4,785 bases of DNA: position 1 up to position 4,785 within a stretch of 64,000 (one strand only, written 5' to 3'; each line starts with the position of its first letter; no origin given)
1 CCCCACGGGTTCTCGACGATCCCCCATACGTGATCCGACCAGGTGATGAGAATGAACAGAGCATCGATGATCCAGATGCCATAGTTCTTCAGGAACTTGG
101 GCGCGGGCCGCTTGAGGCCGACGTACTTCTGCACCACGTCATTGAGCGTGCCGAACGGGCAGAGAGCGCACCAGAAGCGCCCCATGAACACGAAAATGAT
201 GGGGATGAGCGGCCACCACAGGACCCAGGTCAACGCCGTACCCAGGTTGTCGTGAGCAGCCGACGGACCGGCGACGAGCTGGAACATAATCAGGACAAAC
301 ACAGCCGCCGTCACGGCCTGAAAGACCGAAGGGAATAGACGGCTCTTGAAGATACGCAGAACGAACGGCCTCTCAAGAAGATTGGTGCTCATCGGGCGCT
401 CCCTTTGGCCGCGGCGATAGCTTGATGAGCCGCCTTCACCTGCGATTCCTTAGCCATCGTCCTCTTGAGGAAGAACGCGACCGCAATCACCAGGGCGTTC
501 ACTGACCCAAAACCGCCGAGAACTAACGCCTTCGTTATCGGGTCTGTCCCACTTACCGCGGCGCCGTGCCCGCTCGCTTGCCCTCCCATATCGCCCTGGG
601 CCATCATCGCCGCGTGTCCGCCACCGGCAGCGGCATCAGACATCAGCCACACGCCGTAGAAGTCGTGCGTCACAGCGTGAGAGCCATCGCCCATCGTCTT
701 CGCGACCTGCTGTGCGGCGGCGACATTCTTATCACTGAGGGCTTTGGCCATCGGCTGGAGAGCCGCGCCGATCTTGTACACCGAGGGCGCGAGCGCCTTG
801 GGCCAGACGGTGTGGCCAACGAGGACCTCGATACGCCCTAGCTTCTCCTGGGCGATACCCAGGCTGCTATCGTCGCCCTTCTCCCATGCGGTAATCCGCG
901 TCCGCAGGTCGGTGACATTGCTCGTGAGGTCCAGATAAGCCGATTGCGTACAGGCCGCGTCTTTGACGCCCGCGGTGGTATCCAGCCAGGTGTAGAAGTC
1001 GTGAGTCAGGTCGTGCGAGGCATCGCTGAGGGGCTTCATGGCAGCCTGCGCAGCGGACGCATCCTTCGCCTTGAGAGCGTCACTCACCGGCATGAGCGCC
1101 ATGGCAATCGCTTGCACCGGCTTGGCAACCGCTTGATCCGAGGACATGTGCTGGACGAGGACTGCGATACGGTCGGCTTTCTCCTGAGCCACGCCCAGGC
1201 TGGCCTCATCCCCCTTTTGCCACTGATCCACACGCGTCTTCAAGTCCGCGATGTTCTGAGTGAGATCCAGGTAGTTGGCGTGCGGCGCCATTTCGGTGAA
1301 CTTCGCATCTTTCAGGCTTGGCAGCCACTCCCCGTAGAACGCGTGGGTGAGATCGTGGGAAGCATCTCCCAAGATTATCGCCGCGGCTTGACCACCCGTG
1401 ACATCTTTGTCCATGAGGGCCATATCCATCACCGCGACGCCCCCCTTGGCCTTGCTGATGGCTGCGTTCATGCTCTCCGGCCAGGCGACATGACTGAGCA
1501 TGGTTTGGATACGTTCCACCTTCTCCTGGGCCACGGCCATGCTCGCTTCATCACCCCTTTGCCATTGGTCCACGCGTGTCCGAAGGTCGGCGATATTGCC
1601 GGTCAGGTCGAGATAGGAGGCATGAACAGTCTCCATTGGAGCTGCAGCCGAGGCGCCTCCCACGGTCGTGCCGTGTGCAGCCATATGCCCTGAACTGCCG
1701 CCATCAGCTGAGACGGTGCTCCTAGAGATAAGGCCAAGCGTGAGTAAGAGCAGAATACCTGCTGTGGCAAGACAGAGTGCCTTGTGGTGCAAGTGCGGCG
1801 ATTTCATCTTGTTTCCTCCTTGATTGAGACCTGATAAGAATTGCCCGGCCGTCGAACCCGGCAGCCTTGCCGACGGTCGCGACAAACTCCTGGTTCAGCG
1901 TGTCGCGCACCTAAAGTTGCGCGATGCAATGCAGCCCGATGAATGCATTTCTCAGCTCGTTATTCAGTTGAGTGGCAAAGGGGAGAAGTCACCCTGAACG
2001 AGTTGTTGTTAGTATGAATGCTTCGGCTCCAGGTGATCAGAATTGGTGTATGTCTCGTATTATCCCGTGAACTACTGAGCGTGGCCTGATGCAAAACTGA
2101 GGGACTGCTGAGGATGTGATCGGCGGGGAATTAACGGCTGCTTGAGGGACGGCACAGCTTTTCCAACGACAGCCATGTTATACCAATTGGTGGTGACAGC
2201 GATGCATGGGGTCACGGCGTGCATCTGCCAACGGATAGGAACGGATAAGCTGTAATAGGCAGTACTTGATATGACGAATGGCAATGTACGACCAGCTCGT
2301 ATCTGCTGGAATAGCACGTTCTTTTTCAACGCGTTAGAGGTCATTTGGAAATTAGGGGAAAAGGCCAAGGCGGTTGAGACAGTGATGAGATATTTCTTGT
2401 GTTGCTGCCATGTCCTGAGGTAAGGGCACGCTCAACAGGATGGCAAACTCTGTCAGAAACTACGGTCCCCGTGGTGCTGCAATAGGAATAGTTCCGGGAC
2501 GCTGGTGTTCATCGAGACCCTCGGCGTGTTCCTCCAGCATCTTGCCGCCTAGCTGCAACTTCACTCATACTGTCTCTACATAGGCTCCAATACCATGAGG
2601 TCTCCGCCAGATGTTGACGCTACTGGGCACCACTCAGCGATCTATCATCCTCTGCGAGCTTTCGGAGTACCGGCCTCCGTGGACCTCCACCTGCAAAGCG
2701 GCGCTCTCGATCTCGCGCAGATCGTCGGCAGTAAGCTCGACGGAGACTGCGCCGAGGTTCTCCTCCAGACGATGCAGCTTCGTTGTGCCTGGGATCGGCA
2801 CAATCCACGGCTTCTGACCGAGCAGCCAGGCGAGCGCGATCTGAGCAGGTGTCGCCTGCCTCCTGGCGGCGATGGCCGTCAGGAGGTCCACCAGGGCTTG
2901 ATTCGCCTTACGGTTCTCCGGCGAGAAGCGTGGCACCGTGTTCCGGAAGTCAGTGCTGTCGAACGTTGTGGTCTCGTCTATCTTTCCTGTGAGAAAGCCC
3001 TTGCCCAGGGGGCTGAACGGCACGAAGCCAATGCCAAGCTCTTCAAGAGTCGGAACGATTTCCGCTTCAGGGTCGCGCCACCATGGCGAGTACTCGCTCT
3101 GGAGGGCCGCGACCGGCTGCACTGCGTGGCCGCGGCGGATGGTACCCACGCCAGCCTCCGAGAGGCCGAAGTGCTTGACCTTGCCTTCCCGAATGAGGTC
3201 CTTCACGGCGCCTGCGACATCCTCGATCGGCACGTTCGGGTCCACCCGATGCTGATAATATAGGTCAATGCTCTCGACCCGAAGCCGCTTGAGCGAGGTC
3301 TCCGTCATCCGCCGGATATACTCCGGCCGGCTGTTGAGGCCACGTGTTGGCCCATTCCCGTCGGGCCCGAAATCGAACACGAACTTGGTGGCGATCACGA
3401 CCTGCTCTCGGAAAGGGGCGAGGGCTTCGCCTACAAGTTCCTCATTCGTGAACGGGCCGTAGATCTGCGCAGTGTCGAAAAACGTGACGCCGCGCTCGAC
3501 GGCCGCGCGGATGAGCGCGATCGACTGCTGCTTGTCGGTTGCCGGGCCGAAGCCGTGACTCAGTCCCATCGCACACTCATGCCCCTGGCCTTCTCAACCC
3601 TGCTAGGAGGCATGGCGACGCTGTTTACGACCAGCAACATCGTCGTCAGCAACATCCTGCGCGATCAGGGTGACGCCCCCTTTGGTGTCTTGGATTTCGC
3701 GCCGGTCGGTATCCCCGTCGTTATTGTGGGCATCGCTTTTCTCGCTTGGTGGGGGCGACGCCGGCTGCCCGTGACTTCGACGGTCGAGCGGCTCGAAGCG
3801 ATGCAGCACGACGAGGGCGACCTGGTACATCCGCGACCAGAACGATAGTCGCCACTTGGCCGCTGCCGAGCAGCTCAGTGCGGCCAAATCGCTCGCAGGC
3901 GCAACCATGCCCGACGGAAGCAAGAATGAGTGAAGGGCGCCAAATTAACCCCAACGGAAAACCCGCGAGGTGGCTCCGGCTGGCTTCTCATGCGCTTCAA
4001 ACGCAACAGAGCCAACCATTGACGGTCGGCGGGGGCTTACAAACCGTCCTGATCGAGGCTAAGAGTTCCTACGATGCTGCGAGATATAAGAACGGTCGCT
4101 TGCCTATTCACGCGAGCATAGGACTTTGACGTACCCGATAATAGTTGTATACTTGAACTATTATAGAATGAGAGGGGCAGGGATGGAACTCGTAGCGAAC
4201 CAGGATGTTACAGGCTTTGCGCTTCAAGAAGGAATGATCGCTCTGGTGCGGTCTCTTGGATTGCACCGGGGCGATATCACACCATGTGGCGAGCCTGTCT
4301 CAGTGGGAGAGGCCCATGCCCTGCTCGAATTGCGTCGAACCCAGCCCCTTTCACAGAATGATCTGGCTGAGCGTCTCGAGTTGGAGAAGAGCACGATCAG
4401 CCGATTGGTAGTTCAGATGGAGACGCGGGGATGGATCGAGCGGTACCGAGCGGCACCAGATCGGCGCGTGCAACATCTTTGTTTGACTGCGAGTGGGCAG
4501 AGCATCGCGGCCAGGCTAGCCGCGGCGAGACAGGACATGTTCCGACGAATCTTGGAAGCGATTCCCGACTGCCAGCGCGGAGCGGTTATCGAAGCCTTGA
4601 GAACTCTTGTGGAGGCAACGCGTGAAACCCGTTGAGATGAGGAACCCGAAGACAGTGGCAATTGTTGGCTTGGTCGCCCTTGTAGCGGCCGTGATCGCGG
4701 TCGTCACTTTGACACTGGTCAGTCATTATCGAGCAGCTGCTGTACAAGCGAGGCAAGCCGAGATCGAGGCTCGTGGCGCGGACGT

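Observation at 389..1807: Secreted triple-repeat protein with conserved YLDLT...DQWQKGD and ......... blocks next to a NapH-like ferredoxin at the edge of the metal island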

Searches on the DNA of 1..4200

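Call 63: search_rna_families(source=window, start=1, end=4200, threshold=evalue, max_evalue=1)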
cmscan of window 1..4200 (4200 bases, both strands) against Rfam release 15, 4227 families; matches with E-value up to 1: 0.
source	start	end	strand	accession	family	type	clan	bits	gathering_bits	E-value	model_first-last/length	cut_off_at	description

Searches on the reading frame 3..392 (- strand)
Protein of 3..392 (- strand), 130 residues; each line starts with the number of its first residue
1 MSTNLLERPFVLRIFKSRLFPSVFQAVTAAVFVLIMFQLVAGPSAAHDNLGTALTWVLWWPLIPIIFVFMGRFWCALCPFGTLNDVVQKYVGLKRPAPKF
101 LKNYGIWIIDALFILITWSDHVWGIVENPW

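Call 15: search_protein_families(library=ncbifam, proteins=[window:3-392:-], max_evalue=0.1)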
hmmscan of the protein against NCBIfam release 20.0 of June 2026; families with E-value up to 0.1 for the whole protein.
window:3-392:- (130 aa): 2 families
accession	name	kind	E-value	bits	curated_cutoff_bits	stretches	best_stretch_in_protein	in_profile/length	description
TIGR02163.1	napH_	subfamily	0.093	12.2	213.05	0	25-93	122-193/255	NapH/MauN family ferredoxin-type protein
NF050092.1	BtaManbiosPhlase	equivalog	0.095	11.6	550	0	86-122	197-232/351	BtaManbiosPhlase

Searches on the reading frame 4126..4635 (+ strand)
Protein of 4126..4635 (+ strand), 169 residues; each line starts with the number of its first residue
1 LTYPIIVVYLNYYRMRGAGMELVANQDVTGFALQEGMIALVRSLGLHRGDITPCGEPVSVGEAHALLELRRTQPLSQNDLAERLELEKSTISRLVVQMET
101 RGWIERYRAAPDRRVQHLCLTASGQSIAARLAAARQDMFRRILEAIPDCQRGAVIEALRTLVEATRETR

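Call 48: search_protein_families(library=pfam, proteins=[window:4126-4635:+], max_evalue=0.001)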
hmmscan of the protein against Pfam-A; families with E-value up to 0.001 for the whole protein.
window:4126-4635:+ (169 aa): 10 families
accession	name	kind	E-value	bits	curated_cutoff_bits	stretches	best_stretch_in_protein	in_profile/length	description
PF01047.28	MarR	-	9.4e-14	51.5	24.6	1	60-115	3-58/59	MarR family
PF12802.13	MarR_2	-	1.3e-13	51.3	27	1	60-114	5-60/61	MarR family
PF25213.1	HVO_A0261_N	-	1e-08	35.4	35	1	63-138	13-81/86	HVO_A0261 N-terminal domain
PF13463.12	HTH_27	-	2.4e-08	34.6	22.2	1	62-124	5-68/68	Winged helix DNA-binding domain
PF09339.16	HTH_IclR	-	1.2e-07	31.8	22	1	71-106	15-50/52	IclR helix-turn-helix domain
PF13545.12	HTH_Crp_2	-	9.9e-07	29.1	27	1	63-108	4-57/70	Crp-like helix-turn-helix domain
PF24034.1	DUF7343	-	3.6e-05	24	27.6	1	75-108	19-52/62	Domain of unknown function (DUF7343)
PF13412.12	HTH_24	-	0.0001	22.2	21.9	1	66-105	9-48/48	Winged helix-turn-helix DNA-binding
PF01978.25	TrmB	-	0.00017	21.8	25.6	1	62-109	10-57/68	Sugar-specific transcriptional regulator TrmB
PF17782.7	DprA_WH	-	0.00078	19.9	22.9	0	62-106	13-57/61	DprA winged helix domain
